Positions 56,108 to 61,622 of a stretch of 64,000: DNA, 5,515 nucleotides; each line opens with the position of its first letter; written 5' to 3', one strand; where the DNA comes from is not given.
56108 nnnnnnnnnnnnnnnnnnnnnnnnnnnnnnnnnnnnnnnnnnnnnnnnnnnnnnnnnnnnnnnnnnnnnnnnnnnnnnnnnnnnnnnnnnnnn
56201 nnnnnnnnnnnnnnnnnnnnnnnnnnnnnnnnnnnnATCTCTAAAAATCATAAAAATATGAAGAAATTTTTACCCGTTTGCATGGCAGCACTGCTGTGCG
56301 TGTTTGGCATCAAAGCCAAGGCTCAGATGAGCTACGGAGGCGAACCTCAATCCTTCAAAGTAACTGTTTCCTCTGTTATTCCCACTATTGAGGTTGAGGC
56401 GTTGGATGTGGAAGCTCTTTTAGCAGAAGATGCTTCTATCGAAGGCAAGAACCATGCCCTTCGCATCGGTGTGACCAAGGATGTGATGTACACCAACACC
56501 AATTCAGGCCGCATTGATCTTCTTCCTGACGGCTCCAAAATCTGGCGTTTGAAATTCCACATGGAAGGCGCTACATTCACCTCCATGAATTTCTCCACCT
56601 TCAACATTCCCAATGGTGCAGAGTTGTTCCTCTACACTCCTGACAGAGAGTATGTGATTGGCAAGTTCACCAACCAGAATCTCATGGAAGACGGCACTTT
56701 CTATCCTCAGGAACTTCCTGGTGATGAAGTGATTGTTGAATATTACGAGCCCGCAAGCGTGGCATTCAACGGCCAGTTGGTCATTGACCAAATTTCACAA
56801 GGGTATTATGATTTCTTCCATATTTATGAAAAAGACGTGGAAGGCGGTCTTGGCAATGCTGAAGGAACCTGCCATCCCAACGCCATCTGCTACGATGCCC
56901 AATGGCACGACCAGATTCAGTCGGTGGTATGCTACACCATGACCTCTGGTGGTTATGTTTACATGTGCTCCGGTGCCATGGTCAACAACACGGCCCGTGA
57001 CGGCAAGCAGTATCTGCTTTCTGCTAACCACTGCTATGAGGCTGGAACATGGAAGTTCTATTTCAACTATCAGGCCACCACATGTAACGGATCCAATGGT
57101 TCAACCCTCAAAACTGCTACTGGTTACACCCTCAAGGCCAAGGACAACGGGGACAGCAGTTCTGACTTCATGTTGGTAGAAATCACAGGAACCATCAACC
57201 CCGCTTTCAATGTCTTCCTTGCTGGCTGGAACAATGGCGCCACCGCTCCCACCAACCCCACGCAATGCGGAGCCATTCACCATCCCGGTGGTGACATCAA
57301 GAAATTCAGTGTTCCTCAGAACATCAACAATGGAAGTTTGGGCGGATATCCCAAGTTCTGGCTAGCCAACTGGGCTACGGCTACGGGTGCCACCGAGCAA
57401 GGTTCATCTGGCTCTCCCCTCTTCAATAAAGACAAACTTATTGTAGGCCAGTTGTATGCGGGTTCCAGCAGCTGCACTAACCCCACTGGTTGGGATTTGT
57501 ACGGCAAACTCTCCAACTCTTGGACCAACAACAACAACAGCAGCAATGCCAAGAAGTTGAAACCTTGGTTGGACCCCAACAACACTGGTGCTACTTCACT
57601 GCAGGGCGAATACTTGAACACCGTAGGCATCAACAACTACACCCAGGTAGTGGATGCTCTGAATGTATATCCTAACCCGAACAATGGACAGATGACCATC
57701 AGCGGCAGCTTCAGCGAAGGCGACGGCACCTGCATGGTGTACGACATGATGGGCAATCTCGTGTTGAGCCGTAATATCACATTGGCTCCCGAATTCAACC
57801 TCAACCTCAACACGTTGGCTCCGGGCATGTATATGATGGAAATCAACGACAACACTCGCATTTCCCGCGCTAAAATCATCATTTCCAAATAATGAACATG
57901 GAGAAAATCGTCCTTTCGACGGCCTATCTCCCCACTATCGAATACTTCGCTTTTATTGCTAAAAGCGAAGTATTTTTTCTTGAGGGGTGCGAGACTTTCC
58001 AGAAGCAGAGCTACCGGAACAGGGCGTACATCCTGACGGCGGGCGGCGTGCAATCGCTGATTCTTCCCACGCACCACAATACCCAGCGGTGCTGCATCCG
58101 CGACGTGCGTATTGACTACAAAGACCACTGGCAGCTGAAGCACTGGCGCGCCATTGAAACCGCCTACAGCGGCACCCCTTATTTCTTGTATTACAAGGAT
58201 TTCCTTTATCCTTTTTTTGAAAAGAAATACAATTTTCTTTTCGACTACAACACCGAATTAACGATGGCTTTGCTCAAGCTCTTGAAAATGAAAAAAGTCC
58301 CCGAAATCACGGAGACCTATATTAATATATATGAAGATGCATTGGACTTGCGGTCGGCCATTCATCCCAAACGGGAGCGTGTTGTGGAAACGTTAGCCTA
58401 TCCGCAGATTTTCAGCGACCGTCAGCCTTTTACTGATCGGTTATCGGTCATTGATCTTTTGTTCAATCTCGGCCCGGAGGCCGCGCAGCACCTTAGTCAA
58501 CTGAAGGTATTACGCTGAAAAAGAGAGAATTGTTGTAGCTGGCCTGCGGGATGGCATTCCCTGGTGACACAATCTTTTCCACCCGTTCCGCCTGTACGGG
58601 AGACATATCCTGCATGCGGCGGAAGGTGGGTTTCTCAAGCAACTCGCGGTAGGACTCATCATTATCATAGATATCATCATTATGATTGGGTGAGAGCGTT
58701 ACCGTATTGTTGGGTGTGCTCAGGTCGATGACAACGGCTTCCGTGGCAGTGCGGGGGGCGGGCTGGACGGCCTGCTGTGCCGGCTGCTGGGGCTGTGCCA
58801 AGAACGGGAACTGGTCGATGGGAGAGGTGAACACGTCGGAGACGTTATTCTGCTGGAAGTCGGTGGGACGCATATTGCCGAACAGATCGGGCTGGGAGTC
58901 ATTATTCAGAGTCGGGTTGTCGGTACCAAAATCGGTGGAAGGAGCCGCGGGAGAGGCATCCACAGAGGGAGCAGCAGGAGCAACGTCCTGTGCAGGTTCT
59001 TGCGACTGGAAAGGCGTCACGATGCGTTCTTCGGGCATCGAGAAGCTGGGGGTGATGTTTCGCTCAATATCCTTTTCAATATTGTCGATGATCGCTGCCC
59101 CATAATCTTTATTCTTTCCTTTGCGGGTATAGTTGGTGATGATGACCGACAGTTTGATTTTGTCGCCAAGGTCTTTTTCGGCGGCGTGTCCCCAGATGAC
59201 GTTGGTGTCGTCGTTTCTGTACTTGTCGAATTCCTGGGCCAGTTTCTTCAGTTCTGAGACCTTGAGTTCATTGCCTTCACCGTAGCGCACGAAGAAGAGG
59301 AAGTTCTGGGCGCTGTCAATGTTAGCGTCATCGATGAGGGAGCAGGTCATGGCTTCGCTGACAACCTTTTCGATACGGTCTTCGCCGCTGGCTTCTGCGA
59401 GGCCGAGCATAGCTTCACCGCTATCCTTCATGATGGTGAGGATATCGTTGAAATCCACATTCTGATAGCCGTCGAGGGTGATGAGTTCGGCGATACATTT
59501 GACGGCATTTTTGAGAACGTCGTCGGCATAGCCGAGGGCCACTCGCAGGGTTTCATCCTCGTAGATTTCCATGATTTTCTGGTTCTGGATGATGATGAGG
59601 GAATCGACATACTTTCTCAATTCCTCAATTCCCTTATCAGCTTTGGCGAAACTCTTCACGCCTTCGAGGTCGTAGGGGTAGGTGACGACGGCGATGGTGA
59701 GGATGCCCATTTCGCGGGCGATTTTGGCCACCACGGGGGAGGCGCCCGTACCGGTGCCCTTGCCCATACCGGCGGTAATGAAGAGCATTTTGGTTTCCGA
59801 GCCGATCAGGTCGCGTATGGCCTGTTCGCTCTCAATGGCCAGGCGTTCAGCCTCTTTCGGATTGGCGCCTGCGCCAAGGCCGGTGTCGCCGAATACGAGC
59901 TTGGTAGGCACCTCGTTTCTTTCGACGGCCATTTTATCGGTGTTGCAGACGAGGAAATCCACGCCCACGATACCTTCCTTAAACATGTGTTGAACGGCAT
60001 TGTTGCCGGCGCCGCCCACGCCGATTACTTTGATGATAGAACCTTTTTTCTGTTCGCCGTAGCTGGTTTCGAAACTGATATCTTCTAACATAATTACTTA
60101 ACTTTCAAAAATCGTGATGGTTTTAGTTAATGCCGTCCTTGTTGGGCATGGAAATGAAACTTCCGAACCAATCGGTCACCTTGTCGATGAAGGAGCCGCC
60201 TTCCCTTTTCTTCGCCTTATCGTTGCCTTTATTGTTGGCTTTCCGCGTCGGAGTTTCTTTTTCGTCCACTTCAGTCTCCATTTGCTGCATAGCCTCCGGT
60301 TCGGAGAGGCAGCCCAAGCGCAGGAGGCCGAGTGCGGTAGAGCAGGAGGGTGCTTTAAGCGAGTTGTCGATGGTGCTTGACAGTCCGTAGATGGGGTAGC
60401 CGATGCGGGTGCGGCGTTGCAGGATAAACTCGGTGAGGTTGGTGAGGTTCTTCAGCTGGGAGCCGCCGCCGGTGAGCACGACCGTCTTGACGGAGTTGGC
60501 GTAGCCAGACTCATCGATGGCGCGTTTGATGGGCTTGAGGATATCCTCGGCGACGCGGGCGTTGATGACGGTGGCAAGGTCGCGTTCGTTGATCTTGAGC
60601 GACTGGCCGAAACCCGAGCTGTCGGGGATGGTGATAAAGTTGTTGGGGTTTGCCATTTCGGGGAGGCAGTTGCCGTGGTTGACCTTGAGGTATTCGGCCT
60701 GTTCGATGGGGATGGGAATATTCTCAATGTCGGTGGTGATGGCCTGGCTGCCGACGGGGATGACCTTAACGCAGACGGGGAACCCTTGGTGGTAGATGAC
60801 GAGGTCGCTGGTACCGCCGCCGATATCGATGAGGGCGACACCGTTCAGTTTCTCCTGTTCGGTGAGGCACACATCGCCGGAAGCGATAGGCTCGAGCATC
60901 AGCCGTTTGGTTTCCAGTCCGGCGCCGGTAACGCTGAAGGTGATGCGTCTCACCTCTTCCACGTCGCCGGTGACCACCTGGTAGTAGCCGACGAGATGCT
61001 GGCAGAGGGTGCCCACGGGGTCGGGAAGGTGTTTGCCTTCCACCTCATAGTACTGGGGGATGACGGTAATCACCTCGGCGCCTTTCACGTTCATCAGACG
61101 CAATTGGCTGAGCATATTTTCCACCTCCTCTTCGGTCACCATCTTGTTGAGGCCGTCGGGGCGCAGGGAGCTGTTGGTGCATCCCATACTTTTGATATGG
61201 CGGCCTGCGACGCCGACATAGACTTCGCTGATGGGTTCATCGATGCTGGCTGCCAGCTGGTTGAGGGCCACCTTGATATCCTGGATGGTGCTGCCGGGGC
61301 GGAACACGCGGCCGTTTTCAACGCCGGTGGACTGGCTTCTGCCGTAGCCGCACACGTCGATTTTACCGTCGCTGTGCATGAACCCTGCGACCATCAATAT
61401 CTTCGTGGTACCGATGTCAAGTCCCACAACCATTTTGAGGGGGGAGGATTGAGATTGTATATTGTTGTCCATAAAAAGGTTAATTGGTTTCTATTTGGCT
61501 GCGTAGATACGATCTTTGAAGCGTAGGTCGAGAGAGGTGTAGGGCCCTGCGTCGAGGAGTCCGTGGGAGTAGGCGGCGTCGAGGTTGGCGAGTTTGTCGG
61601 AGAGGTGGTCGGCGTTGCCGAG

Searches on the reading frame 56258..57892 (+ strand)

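Call 25: search_protein_families(library=ncbifam, proteins=[window:56258-57892:+], max_evalue=0.00001)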
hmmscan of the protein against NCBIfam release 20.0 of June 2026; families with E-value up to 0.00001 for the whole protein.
window:56258-57892:+ (544 aa): 3 families
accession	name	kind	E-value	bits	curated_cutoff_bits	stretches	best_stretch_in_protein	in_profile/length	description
TIGR04183.1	Por_Secre_tail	domain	8.1e-13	48.2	23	1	470-542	1-71/72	T9SS type A sorting domain-containing protein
NF038113.1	T9SSA_dep_M36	equivalog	7.4e-12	44.2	885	1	458-542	785-868/869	T9SS-dependent M36 family metallopeptidase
NF050177.1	TapA_OM_Porphy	equivalog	1.1e-06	27.7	500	1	451-542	454-543/544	TapA/TapC family T9SS-dependent outer membrane protein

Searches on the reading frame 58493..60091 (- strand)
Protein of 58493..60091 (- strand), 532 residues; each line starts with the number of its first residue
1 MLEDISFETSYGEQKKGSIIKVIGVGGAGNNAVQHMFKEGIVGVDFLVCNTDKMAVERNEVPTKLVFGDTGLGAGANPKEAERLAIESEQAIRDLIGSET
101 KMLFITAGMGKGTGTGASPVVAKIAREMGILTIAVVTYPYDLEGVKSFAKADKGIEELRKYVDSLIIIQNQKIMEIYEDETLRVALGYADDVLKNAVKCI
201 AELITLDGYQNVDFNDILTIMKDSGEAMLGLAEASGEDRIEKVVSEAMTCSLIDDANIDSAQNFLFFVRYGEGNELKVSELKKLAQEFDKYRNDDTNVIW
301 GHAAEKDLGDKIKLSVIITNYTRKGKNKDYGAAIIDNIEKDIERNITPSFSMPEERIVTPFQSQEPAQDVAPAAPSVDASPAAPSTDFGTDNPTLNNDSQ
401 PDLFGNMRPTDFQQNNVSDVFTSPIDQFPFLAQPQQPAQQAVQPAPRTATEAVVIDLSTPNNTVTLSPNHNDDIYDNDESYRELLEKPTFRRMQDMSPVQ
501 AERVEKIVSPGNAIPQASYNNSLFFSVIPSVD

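Call 70: search_protein_families(library=ncbifam, proteins=[window:58493-60091:-], max_evalue=1e-8)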
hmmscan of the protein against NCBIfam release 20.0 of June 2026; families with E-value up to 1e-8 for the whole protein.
window:58493-60091:- (532 aa): 1 family
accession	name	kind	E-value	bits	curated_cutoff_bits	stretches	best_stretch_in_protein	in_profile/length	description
TIGR00065.1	ftsZ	equivalog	1.5e-95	320.6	295.2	1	13-331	13-334/353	cell division protein FtsZ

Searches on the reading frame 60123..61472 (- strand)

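Call 70: search_protein_families(library=ncbifam, proteins=[window:60123-61472:-], max_evalue=1e-8)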
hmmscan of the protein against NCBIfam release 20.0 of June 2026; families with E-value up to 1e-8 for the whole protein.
window:60123-61472:- (449 aa): 2 families
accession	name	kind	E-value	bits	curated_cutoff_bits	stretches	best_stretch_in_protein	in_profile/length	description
TIGR01174.1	ftsA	equivalog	2.3e-74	250.7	175.85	1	15-385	2-370/371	cell division protein FtsA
NF007009.0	PRK09472.1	equivalog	1.8e-49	169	409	1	11-401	6-400/420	cell division protein FtsA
